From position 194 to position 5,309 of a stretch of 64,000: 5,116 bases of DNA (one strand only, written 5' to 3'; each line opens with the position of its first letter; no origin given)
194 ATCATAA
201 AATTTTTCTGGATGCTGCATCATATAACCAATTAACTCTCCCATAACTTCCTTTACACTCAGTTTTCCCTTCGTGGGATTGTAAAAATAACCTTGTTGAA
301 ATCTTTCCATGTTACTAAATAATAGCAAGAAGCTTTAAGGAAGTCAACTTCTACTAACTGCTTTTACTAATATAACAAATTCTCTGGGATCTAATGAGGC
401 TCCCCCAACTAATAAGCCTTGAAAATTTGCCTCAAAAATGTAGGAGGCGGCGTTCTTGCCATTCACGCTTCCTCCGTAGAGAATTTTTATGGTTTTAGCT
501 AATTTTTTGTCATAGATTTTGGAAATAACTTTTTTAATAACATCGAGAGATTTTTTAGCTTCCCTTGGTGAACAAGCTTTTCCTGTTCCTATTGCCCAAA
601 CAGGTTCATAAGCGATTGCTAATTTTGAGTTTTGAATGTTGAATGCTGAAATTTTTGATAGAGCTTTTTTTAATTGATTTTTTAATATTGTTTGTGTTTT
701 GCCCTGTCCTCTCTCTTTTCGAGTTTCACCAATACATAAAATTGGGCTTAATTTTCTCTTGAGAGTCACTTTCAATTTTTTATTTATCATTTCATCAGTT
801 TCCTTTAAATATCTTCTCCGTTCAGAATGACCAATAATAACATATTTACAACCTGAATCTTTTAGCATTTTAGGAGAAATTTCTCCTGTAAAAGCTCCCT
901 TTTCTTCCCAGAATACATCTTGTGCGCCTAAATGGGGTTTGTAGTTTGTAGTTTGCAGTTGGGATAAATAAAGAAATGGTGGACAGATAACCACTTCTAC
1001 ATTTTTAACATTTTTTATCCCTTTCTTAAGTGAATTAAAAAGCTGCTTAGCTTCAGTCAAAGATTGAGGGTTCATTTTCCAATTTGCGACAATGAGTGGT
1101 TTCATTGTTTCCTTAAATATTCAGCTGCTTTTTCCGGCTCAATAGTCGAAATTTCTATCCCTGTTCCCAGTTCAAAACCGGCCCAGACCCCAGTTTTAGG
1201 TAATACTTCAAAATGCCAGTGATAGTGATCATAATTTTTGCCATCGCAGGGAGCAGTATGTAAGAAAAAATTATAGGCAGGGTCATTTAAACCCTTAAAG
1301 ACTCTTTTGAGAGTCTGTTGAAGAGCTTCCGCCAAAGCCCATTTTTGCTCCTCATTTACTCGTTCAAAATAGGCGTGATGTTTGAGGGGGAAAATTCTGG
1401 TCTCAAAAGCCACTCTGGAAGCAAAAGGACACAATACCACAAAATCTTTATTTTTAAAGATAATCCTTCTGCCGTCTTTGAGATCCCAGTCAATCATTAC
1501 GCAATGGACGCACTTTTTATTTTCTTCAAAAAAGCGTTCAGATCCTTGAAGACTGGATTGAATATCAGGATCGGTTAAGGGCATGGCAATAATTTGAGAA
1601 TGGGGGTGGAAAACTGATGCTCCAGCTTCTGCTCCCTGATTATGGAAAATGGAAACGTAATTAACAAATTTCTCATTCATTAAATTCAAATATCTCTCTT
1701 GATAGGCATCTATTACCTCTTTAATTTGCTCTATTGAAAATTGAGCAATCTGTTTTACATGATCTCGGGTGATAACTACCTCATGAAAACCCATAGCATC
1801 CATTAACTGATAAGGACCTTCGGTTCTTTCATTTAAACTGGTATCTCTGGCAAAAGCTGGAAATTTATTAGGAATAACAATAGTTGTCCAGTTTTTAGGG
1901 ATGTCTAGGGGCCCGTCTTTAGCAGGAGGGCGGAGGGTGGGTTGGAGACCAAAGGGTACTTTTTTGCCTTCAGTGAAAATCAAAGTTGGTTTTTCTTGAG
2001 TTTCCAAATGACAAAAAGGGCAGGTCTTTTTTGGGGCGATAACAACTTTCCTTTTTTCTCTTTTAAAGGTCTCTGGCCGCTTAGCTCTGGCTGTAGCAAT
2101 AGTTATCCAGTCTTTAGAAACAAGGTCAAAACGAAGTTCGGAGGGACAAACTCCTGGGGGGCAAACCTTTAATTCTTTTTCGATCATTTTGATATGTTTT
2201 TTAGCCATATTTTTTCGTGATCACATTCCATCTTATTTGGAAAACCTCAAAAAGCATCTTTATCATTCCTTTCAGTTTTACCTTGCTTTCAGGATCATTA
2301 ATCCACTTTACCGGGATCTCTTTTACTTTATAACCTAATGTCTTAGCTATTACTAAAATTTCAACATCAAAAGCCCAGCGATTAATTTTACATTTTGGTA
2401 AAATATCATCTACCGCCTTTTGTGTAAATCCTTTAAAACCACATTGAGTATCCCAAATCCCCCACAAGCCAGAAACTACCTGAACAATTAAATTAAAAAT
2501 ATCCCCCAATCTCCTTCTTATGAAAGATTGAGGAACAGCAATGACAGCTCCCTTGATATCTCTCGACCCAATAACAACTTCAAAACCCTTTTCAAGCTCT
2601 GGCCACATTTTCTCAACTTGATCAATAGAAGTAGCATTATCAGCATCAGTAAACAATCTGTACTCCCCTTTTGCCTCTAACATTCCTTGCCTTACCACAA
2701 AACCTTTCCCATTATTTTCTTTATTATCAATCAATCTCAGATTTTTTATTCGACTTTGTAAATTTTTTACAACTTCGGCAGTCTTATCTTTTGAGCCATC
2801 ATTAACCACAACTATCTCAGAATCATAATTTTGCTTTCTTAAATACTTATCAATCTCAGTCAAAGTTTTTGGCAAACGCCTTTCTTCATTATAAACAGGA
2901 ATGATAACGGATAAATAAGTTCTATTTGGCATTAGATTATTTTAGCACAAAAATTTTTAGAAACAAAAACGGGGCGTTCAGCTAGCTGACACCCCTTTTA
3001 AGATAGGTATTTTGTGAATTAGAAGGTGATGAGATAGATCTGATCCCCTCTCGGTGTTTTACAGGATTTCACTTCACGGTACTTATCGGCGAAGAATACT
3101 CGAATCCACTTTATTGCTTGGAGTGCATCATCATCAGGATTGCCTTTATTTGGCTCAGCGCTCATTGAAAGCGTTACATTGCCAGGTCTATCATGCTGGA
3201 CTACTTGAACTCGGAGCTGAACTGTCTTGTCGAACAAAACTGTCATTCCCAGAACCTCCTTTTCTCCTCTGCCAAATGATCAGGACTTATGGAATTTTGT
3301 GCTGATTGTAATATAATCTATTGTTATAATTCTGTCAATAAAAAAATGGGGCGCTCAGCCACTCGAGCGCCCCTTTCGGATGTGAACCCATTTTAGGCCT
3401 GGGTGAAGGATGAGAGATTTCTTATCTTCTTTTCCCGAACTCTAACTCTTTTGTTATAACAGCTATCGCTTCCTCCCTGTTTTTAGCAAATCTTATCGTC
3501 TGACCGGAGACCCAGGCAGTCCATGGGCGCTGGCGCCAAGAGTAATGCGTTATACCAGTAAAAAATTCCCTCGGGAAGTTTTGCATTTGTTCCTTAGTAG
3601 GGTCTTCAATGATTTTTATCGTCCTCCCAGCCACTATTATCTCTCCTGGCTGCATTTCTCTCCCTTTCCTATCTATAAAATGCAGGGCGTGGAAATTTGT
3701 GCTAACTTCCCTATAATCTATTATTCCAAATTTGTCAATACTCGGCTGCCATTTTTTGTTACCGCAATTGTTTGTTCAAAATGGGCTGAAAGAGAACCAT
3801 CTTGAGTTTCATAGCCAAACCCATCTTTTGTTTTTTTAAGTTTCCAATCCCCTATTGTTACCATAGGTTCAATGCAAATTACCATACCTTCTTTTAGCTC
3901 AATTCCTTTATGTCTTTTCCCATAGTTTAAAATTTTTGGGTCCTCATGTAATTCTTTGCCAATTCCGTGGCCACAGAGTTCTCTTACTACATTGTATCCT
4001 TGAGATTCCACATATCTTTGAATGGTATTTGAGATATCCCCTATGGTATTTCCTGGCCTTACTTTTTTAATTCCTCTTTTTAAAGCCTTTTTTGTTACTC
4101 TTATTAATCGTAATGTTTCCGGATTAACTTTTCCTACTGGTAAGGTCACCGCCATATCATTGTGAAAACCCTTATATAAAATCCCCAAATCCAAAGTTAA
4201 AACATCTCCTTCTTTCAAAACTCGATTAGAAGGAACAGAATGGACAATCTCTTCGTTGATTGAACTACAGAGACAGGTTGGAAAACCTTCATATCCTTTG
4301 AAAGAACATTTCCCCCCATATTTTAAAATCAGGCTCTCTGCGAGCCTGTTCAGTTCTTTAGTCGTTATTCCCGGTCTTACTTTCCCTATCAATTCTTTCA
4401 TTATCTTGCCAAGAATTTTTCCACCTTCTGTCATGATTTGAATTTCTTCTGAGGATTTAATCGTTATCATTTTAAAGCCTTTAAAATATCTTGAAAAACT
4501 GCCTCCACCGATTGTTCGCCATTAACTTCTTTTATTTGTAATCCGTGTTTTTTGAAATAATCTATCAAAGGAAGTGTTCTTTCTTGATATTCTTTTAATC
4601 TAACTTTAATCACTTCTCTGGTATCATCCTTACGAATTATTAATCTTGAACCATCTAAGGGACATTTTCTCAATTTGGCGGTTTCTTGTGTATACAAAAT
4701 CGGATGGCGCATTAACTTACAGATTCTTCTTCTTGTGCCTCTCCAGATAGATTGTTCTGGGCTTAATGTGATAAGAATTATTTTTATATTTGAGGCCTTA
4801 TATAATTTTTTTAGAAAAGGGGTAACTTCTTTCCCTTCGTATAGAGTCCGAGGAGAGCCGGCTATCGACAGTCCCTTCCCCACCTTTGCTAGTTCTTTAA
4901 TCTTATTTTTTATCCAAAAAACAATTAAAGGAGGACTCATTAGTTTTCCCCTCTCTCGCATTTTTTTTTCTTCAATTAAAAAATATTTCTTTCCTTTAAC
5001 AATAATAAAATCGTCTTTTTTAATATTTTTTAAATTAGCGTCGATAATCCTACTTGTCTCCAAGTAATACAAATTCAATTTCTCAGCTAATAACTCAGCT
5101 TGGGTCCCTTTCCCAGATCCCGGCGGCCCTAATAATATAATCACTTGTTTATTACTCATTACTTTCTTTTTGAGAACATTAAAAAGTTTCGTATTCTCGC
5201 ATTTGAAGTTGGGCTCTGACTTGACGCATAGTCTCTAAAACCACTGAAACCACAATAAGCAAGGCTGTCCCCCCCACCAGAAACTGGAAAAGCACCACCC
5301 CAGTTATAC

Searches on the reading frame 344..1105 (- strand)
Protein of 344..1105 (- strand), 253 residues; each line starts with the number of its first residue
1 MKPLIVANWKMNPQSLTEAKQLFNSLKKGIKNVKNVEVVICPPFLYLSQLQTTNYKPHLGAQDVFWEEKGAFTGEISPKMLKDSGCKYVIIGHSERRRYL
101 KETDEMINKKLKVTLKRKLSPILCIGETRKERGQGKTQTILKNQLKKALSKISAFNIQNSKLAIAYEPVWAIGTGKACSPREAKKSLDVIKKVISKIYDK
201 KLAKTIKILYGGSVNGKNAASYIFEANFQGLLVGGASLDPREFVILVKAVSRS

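Call 69: search_protein_families(library=pfam, proteins=[window:344-1105:-], max_evalue=0.00001)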
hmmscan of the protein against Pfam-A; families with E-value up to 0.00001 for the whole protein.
window:344-1105:- (253 aa): 1 family
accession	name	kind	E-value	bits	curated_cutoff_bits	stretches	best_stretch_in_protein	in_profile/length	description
PF00121.24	TIM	-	2.7e-89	299.3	20.1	1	3-249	1-244/245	Triosephosphate isomerase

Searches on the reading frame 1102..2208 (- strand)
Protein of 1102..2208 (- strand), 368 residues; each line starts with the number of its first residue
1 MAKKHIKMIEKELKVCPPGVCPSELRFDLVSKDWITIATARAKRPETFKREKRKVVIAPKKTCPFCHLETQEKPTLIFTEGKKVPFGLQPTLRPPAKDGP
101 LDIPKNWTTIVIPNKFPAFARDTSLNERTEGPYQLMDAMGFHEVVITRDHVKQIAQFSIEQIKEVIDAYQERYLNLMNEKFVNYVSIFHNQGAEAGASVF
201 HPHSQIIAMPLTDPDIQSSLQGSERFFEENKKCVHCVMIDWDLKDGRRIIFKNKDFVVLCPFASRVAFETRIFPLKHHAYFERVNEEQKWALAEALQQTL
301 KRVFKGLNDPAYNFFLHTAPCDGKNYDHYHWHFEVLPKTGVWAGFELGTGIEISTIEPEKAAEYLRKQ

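Call 69: search_protein_families(library=pfam, proteins=[window:1102-2208:-], max_evalue=0.00001)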
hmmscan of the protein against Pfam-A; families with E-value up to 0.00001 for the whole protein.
window:1102-2208:- (368 aa): 6 families
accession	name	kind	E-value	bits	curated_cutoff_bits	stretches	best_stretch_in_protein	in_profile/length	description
PF01087.27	GalP_UDP_transf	-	7.4e-14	53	22.1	1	109-208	75-179/184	Galactose-1-phosphate uridyl transferase, N-terminal domain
PF16285.10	DUF4931_N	-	2e-08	34.8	24.1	1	142-209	53-121/124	Domain of unknown function (DUF4931) N-terminal domain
PF01230.28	HIT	-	2.2e-08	35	21.5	0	142-207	28-93/98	HIT domain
PF16268.10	DUF4921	-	1.2e-06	28.2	28.5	1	164-363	206-391/425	Domain of unknown function (DUF4921)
PF11969.13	DcpS_C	-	5.7e-06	27.2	24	0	243-333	10-99/114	Scavenger mRNA decapping enzyme C-term binding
PF02744.22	GalP_UDP_tr_C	-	9.1e-06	25.9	29.2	0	239-335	21-119/165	Galactose-1-phosphate uridyl transferase, C-terminal domain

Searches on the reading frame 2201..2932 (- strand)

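Call 69: search_protein_families(library=pfam, proteins=[window:2201-2932:-], max_evalue=0.00001)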
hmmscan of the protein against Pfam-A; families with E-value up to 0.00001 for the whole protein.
window:2201-2932:- (243 aa): 3 families
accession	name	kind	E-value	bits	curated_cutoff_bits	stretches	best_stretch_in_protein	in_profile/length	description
PF00535.33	Glycos_transf_2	-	4e-29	102.1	23.3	1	8-176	1-166/168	Glycosyl transferase family 2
PF10111.15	Glyco_tranf_2_2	-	2.1e-11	44.3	27.3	1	8-109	1-102/276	Glycosyltransferase like family 2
PF13641.12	Glyco_tranf_2_3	-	8.9e-07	29.6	27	1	7-100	3-98/230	Glycosyltransferase like family 2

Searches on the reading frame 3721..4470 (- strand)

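Call 69: search_protein_families(library=pfam, proteins=[window:3721-4470:-], max_evalue=0.00001)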
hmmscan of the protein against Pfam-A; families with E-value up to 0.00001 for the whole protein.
window:3721-4470:- (249 aa): 1 family
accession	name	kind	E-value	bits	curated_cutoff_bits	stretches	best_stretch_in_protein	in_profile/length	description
PF00557.29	Peptidase_M24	-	9.9e-54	182.7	23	1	12-239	2-208/208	Metallopeptidase family M24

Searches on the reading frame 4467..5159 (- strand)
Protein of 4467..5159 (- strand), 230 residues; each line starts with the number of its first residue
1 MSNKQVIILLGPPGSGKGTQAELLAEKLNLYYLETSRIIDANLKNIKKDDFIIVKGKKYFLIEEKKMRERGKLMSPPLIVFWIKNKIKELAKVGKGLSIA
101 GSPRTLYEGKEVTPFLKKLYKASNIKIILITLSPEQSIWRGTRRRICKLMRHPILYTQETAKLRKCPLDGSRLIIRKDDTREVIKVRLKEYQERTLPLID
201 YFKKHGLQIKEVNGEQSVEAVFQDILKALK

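Call 69: search_protein_families(library=pfam, proteins=[window:4467-5159:-], max_evalue=0.00001)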
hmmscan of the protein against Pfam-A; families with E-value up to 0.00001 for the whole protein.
window:4467-5159:- (230 aa): 2 families
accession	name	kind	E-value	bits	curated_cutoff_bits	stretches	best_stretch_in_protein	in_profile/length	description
PF00406.28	ADK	-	2.5e-19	70.3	26.8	1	9-206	1-150/151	Adenylate kinase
PF13207.12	AAA_17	-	5.3e-10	40.1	27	1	10-140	1-118/136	AAA domain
